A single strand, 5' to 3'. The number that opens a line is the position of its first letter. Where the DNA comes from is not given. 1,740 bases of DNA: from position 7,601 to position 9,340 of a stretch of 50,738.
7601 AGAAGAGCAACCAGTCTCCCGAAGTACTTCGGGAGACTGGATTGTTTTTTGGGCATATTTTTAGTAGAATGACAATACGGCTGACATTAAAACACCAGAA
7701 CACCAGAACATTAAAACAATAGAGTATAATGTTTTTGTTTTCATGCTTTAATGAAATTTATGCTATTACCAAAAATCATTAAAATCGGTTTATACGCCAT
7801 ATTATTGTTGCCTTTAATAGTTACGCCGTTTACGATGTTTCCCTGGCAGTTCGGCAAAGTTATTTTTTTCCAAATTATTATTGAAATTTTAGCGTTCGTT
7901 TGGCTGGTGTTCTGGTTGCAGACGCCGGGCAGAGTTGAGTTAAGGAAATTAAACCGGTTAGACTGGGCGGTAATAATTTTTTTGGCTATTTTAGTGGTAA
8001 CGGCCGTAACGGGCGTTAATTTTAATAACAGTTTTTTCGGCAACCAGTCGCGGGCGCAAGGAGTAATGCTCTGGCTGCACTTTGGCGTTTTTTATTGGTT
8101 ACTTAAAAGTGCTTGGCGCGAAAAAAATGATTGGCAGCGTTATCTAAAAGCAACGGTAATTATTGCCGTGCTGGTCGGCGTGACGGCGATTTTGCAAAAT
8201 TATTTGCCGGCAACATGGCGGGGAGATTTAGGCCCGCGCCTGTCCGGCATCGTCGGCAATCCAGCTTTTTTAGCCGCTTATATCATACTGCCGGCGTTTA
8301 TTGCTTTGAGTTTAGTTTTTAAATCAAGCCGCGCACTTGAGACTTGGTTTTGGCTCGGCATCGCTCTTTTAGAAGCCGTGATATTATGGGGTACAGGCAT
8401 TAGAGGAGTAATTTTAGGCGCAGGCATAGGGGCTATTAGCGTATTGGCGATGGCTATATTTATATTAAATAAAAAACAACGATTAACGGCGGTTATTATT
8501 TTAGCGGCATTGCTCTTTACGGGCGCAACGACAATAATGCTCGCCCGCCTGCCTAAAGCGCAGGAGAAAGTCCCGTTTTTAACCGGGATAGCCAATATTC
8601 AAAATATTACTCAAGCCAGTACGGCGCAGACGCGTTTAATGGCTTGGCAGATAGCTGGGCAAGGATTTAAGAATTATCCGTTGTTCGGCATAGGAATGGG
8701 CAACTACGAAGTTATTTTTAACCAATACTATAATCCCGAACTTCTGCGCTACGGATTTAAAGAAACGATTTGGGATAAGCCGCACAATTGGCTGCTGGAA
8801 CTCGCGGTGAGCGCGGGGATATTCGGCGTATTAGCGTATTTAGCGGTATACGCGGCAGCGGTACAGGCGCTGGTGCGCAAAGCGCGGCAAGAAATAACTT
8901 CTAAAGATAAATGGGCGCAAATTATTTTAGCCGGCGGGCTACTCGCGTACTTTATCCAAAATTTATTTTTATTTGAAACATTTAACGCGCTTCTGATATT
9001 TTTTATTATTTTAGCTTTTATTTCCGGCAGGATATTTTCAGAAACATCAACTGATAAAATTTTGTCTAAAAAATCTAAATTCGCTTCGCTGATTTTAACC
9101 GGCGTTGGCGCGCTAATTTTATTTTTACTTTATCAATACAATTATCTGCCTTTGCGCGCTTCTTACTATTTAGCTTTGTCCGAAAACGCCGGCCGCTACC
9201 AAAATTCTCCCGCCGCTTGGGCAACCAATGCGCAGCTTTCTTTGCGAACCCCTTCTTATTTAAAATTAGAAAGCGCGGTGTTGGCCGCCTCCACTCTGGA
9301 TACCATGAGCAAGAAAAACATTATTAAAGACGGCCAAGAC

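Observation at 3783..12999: S-layer-like giant Thr/Ser-rich secreted protein followed by two Wzy_C-TPR proteins: candidate surface-protein O-glycosylation system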

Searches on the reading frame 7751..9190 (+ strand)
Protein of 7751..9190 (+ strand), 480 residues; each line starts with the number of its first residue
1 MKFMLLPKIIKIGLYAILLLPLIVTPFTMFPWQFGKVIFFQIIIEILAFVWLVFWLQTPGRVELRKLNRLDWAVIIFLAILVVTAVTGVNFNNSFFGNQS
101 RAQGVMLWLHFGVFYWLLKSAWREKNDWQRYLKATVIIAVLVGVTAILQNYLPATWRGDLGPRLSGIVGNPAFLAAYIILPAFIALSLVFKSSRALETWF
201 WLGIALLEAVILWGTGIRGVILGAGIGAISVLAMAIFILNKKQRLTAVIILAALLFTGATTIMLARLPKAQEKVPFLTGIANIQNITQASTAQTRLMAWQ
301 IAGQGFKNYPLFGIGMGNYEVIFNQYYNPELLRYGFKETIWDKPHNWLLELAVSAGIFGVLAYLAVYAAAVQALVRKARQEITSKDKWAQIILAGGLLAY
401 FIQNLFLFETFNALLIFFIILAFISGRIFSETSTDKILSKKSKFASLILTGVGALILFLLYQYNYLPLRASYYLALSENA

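Call 20: search_solved_structures(query=A2, max_evalue=10, show_alignments=4)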
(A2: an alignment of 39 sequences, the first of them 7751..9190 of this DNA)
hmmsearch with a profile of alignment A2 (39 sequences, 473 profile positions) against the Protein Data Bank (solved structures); distinct sequences matched with E-value up to 10: 8.
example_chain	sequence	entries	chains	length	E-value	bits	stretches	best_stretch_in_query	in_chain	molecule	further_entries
7tpg_B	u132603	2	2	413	9.2e-14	54.2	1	192-379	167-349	Putative cell surface polysaccharide polymerase/ligase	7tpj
9rmk_A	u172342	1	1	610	8.9e-09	37.8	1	127-453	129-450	Oligosaccharyltransferase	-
2loo_A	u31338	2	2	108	0.28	13.1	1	199-269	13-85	Transmembrane protein 14A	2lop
2lp1_A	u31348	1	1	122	0.31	12.9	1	216-306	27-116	C99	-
9rbf_8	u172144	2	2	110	0.37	12.7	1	199-274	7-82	Protein-export membrane protein SecG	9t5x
6tmg_m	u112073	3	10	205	0.52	12.2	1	366-426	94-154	subunit 8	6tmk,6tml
6ov2_A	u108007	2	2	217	0.61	12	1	137-264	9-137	Claudin-9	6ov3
6iyc_E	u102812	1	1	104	0.76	11.6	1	215-250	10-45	Amyloid-beta A4 protein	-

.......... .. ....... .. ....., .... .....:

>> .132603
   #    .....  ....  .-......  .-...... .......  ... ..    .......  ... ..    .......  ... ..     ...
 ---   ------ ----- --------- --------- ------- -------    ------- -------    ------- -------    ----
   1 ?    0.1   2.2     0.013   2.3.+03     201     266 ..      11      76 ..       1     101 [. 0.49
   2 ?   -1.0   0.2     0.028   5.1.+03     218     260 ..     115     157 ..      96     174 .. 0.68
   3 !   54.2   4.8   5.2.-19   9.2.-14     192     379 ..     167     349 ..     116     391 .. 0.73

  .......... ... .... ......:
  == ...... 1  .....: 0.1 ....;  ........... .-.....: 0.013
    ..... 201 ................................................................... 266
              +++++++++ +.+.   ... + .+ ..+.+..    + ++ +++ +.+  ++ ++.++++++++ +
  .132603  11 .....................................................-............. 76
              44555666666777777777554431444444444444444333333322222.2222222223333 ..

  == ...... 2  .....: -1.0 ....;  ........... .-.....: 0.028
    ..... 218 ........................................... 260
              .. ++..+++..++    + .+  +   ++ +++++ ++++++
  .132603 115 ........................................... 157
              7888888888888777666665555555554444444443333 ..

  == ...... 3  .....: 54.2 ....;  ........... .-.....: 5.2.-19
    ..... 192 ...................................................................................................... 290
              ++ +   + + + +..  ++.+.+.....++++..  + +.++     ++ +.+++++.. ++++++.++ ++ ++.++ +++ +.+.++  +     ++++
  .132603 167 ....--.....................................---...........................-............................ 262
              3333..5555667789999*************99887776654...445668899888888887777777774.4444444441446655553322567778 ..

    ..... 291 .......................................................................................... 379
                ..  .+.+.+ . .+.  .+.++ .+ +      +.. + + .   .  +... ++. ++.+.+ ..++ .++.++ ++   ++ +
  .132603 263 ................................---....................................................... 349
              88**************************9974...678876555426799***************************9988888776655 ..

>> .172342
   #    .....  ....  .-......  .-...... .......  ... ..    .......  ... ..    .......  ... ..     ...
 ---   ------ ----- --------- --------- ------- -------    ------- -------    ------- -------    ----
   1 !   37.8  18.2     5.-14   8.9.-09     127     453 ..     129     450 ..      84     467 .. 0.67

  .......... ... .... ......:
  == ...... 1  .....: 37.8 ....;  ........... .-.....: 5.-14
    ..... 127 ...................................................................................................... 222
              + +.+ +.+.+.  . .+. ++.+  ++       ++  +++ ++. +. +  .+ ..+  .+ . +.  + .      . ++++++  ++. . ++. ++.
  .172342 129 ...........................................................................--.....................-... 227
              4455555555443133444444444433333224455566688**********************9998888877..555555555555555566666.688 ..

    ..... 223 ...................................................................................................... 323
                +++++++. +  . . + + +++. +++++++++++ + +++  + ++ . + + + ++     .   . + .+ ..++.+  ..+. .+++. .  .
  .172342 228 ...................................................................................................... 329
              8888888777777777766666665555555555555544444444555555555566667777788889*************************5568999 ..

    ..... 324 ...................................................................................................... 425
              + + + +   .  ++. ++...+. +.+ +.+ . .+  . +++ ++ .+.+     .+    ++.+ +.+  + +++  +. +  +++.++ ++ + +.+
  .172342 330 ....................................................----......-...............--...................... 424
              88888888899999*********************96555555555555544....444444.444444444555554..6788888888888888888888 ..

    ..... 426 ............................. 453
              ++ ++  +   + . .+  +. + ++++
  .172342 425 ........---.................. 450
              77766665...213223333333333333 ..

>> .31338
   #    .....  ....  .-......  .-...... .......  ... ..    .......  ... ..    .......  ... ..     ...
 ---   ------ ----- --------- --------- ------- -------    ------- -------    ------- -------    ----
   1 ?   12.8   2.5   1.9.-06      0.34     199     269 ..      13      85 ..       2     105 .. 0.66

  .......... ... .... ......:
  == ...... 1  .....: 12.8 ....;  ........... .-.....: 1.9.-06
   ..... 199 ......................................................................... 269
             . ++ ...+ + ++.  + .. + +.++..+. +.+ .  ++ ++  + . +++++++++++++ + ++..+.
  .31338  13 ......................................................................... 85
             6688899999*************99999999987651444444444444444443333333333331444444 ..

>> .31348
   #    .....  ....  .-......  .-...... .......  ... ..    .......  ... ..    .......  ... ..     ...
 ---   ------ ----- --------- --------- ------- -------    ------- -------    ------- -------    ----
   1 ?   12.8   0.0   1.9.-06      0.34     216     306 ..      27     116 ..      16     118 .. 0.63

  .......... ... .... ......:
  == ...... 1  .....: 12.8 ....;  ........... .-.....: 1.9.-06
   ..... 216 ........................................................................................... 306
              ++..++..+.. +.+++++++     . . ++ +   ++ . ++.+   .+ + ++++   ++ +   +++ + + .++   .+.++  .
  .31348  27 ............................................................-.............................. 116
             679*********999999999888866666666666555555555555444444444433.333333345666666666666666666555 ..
